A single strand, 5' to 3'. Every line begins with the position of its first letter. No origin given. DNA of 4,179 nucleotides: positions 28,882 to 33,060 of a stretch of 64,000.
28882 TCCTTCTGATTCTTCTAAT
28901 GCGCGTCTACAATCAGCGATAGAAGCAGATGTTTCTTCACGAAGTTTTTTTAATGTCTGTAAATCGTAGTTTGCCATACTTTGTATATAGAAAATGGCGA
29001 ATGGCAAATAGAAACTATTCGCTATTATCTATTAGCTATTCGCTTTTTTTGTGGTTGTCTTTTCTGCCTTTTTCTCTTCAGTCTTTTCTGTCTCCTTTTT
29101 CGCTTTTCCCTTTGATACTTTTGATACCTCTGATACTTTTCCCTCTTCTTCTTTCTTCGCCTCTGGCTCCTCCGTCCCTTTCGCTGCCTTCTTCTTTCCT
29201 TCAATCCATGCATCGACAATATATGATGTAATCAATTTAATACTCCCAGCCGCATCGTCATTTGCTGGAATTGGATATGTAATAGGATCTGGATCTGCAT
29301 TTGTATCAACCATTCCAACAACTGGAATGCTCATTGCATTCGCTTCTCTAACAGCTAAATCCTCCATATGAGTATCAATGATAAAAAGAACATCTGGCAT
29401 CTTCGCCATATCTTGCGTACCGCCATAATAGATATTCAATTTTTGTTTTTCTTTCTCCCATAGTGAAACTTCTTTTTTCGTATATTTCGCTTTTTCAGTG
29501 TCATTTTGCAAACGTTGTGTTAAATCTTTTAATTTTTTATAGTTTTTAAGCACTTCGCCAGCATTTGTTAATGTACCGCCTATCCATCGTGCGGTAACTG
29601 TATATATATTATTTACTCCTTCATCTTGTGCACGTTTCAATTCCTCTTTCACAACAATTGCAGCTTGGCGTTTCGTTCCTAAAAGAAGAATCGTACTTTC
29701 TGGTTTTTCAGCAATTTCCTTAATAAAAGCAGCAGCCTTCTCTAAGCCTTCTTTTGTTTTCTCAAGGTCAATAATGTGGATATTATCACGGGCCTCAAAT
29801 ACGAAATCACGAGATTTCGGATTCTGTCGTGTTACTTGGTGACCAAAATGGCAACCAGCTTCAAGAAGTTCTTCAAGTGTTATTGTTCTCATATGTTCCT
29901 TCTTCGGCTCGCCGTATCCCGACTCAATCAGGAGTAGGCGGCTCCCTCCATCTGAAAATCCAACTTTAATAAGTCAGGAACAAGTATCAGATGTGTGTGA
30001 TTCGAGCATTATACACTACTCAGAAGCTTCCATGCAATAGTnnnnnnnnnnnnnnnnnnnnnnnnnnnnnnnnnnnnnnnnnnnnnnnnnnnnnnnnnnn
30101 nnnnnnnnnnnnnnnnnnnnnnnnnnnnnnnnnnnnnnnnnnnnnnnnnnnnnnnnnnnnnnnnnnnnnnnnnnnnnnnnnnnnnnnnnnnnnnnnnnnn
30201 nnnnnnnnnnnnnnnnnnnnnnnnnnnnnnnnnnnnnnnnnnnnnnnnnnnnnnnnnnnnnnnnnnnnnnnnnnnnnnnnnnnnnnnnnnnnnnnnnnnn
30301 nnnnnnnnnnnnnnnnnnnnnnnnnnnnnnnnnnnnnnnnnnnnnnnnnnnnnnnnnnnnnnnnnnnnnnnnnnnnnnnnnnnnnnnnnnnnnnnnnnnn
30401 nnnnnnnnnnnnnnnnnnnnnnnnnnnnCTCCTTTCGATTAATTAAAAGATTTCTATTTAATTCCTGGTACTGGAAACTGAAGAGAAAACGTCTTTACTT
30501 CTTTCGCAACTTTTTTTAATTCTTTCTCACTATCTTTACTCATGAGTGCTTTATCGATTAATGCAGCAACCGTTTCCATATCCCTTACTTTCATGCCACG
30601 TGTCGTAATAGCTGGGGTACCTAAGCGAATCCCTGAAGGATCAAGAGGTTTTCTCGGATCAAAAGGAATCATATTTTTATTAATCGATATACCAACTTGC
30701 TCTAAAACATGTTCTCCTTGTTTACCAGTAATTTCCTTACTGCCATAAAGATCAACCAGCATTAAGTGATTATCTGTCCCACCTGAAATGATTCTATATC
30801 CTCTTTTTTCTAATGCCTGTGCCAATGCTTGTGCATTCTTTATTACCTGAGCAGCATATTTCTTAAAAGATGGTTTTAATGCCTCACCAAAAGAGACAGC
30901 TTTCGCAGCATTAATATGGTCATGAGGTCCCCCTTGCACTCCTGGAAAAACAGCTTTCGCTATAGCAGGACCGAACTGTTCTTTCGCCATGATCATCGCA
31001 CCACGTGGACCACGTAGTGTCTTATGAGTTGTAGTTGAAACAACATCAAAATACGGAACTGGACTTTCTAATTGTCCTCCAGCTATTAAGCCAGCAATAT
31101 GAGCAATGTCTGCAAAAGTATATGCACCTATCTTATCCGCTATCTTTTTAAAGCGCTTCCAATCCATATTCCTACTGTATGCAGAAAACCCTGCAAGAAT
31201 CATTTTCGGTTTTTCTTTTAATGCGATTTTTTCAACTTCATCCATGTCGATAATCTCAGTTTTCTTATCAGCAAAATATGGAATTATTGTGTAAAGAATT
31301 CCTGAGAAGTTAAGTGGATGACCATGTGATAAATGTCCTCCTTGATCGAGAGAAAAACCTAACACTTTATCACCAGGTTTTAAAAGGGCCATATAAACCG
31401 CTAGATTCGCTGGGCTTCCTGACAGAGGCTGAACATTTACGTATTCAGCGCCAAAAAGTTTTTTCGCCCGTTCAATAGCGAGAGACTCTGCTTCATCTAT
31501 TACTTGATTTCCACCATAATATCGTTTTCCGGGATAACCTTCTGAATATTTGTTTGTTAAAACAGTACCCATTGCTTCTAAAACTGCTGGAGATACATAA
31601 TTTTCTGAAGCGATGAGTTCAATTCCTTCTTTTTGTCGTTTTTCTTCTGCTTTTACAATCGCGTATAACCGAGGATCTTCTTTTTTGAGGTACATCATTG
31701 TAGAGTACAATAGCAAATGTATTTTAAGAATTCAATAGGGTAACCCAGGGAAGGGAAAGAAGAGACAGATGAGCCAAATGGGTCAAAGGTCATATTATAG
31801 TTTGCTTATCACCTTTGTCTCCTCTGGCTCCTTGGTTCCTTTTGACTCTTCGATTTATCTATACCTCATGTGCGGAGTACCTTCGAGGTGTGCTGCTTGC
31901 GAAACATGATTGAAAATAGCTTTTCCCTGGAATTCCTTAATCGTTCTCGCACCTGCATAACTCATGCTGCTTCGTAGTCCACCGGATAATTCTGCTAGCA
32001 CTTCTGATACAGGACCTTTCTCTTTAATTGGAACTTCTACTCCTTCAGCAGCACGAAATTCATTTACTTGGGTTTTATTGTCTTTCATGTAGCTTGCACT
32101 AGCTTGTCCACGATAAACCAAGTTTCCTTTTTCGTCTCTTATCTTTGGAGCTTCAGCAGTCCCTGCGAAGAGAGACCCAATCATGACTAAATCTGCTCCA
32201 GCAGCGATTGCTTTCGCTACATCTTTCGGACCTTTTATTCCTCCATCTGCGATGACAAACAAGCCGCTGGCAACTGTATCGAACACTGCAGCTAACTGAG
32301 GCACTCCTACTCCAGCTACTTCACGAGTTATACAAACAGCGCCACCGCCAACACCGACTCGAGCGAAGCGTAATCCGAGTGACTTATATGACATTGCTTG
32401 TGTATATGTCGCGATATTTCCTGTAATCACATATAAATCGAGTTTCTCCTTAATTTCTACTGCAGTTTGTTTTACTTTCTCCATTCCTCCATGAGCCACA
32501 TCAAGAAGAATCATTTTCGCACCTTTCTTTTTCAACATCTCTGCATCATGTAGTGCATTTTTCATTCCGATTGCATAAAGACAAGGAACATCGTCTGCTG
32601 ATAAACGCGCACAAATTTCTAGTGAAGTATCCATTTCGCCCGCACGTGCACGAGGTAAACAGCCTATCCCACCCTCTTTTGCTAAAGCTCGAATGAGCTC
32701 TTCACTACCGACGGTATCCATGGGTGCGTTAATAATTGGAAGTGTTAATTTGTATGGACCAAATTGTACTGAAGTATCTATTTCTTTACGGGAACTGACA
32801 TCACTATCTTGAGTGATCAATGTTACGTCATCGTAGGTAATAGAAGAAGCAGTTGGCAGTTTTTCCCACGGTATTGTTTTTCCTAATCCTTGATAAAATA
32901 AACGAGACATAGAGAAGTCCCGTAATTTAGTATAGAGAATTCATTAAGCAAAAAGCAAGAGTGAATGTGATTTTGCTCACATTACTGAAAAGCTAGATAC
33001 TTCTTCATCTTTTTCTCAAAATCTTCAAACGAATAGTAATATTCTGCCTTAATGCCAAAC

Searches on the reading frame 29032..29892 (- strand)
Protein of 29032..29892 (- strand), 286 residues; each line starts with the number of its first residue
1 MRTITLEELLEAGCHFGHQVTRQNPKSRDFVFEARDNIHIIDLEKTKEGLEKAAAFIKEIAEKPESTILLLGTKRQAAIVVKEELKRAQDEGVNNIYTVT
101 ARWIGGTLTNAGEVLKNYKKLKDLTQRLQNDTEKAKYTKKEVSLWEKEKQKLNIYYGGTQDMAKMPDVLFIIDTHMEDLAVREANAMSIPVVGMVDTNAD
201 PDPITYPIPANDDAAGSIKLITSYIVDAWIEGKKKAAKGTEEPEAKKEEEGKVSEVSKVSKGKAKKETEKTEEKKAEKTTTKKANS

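Call 18: search_protein_families(library=pfam, proteins=[window:29032-29892:-])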
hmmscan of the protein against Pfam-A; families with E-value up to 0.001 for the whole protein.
window:29032-29892:- (286 aa): 1 family
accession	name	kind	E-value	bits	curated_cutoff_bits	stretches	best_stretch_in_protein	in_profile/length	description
PF00318.25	Ribosomal_S2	-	1.1e-72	244.2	26.1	1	9-232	1-216/216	Ribosomal protein S2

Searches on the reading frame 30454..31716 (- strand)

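Call 14: search_protein_families(library=pfam, proteins=[window:30454-31716:-])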
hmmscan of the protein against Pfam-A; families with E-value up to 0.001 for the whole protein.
window:30454-31716:- (420 aa): 3 families
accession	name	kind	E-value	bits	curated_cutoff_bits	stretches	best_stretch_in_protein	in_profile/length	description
PF00464.25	SHMT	-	4.2e-164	546.3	27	1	10-387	1-399/399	Serine hydroxymethyltransferase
PF00155.27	Aminotran_1_2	-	3.2e-07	30.3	19.7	1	67-343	38-328/361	Aminotransferase class I and II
PF01212.27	Beta_elim_lyase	-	0.00088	19.1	27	0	82-345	39-272/288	Beta-eliminating lyase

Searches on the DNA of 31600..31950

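Call 65: search_rna_families(source=window, start=31600, end=31950, threshold=evalue, max_evalue=10)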
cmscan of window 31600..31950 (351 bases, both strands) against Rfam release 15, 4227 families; matches with E-value up to 10: 10.
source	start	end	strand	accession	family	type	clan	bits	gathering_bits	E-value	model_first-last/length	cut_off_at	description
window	31754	31848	+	RF03672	MIR840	Gene; miRNA;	-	23.3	150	0.047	1-147/147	no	MIR840 microRNA precursor family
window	31762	31839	+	RF00969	mir-556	Gene; miRNA;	-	18.3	84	0.85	1-88/88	no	mir-556 microRNA precursor family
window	31615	31779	+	RF02195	TP53TG1_1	Gene; lncRNA;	-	18.2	40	0.22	1-153/153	no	TP53 target 1 conserved region 1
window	31769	31834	+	RF03552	mir-43_2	Gene; miRNA;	-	17.5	90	0.31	1-78/78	no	mir-43_2 microRNA precursor family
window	31873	31950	+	RF04164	MIR1507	Gene; miRNA;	-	16.7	73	0.47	1-79/107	3'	MIR1507 microRNA precursor family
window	31747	31847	+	RF00690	MIR408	Gene; miRNA;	-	14.9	64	0.63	1-126/126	no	MIR408 microRNA precursor family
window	31759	31842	+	RF03792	MIR6462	Gene; miRNA;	-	14.7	96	7.3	1-119/119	no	MIR6462 microRNA precursor family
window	31600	31643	+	RF02906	sRNA154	Gene; sRNA;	-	13.5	88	4.7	57-101/134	5'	Archaeal Small RNA 154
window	31753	31841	+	RF04083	MIR528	Gene; miRNA;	-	13.1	62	6.8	1-89/89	no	MIR528 microRNA precursor family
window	31845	31857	-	RF01072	TMV_UPD-PK3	Cis-reg;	-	12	34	2.3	1-31/31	no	Pseudoknot of upstream pseudoknot domain (UPD) of the 3'UTR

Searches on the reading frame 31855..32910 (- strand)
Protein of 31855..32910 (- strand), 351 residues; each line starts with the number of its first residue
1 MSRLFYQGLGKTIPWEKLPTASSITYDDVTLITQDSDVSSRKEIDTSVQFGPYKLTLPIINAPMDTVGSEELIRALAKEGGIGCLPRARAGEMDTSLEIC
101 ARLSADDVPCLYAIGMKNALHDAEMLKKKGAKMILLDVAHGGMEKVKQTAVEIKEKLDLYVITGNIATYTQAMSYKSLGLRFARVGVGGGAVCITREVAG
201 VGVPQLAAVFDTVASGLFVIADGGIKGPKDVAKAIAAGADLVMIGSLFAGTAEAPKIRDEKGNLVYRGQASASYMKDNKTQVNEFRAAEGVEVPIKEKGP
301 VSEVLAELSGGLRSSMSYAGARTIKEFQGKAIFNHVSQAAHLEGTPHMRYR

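Call 14: search_protein_families(library=pfam, proteins=[window:31855-32910:-])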
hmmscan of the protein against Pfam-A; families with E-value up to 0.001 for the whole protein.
window:31855-32910:- (351 aa): 5 families
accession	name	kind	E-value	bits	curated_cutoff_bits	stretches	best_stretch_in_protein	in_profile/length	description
PF00478.31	IMPDH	-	1.5e-75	254.8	25.6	1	24-347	2-345/345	IMP dehydrogenase / GMP reductase domain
PF01070.24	FMN_dh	-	9.7e-09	35.1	24.9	1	204-248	261-305/350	FMN-dependent dehydrogenase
PF04131.20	NanE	-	4.9e-08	32.8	27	1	118-248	52-176/192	Putative N-acetylmannosamine-6-phosphate epimerase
PF03060.21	NMO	-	3.8e-06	27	28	0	150-255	128-232/331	Nitronate monooxygenase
PF01180.27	DHO_dh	-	2e-05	24.3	27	1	146-260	173-286/291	Dihydroorotate dehydrogenase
